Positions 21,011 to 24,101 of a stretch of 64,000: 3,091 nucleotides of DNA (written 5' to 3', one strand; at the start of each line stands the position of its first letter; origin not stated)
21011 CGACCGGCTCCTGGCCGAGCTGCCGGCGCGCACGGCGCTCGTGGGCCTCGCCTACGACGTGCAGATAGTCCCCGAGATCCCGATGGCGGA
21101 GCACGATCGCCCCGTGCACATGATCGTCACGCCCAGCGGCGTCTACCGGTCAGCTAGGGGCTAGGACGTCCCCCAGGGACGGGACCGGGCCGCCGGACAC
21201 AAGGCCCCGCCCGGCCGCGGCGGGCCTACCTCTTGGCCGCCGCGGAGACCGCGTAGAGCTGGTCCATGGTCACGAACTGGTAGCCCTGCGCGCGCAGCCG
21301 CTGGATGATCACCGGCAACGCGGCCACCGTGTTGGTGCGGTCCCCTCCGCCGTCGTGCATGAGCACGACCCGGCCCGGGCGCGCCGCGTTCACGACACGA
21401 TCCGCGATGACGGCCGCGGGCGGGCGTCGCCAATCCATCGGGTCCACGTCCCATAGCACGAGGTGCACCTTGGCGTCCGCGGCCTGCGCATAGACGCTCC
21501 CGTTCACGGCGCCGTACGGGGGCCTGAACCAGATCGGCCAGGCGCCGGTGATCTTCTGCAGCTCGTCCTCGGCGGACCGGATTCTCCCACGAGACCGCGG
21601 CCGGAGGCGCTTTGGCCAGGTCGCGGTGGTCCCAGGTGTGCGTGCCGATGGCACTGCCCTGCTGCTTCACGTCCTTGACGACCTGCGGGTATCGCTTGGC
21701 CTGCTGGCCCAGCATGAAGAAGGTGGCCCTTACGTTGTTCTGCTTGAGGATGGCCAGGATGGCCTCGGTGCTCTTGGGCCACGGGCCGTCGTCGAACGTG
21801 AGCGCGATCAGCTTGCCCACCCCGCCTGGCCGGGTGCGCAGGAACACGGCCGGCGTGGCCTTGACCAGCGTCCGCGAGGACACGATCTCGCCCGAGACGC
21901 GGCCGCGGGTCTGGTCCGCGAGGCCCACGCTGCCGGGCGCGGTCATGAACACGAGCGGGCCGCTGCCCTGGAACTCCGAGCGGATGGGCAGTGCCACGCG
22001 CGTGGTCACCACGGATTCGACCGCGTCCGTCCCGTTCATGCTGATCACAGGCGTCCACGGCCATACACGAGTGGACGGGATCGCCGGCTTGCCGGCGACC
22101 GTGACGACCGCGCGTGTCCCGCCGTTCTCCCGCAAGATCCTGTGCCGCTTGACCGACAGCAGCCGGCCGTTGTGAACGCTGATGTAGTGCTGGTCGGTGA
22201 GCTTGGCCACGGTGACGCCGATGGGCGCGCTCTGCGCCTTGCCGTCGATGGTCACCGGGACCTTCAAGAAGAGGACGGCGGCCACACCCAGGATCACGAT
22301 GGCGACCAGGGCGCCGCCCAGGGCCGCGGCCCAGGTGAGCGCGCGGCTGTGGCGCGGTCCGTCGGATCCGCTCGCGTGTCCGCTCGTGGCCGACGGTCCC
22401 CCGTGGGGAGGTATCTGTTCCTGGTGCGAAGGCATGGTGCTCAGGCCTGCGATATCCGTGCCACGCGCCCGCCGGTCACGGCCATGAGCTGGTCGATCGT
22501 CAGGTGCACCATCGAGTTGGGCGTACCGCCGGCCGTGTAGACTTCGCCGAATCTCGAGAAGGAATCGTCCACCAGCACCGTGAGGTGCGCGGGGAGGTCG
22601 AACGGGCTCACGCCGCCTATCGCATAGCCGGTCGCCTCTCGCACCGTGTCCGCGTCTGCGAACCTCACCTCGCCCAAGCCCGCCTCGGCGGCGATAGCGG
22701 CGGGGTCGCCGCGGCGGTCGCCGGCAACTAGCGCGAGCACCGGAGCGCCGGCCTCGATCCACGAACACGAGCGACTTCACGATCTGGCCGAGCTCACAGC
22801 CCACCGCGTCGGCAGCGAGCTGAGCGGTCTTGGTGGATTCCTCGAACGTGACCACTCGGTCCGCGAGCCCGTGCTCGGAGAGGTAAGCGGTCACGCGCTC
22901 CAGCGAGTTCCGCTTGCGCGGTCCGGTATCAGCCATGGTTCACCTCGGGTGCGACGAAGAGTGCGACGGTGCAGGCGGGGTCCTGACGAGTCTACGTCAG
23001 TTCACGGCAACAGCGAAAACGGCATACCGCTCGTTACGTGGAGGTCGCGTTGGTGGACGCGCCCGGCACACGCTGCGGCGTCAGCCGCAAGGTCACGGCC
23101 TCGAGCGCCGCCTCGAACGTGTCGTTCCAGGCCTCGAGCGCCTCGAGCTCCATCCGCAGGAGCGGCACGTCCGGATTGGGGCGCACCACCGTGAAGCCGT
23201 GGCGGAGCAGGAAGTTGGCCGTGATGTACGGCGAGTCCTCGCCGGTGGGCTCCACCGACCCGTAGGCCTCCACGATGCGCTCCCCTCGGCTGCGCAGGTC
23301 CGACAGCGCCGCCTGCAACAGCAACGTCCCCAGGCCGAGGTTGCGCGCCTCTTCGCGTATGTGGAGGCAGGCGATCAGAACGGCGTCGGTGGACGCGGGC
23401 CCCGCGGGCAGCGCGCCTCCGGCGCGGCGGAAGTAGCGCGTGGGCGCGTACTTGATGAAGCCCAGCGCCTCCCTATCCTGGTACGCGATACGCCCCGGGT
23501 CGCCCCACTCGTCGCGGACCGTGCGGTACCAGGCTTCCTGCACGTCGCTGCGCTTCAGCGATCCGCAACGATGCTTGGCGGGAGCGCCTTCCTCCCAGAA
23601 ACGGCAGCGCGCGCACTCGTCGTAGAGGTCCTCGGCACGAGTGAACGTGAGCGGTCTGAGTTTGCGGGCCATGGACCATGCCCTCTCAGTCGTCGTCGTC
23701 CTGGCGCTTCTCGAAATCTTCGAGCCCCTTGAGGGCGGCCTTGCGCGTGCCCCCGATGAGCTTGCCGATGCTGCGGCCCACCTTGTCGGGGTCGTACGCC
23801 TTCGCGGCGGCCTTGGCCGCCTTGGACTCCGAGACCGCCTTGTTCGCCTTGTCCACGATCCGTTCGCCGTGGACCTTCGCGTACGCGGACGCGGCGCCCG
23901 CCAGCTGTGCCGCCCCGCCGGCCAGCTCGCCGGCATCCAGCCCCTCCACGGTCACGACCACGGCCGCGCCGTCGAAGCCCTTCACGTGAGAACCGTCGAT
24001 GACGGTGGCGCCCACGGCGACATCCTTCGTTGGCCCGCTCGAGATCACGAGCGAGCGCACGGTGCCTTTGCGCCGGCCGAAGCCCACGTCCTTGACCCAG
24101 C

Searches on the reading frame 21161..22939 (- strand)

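Call 27: search_protein_families(library=pfam, proteins=[window:21161-22939:-], max_evalue=0.001)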
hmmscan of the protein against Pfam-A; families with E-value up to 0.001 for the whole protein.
window:21161-22939:- (592 aa): 1 family
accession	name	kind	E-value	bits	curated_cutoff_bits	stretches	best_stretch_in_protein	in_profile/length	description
PF01522.26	Polysacc_deac_1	-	8.6e-24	84.3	23.1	1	375-450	6-80/124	Polysaccharide deacetylase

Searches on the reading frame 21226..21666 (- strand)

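Call 28: search_protein_families(library=pfam, proteins=[window:21226-21666:-], max_evalue=0.001)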
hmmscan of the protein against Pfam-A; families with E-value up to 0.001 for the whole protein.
window:21226-21666:- (146 aa): 1 family
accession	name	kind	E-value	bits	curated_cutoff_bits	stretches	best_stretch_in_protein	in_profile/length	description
PF01522.26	Polysacc_deac_1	-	3.9e-06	27.3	23.1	1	24-68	78-122/124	Polysaccharide deacetylase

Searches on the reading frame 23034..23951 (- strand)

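Call 28: search_protein_families(library=pfam, proteins=[window:23034-23951:-], max_evalue=0.001)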
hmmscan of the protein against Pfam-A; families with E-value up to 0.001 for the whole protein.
window:23034-23951:- (305 aa): 2 families
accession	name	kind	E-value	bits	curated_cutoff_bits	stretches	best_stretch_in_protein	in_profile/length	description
PF00583.31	Acetyltransf_1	-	5.8e-06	27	20.7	1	137-229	16-98/116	Acetyltransferase (GNAT) family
PF13508.13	Acetyltransf_7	-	0.00055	20.7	27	1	156-254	8-83/84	Acetyltransferase (GNAT) domain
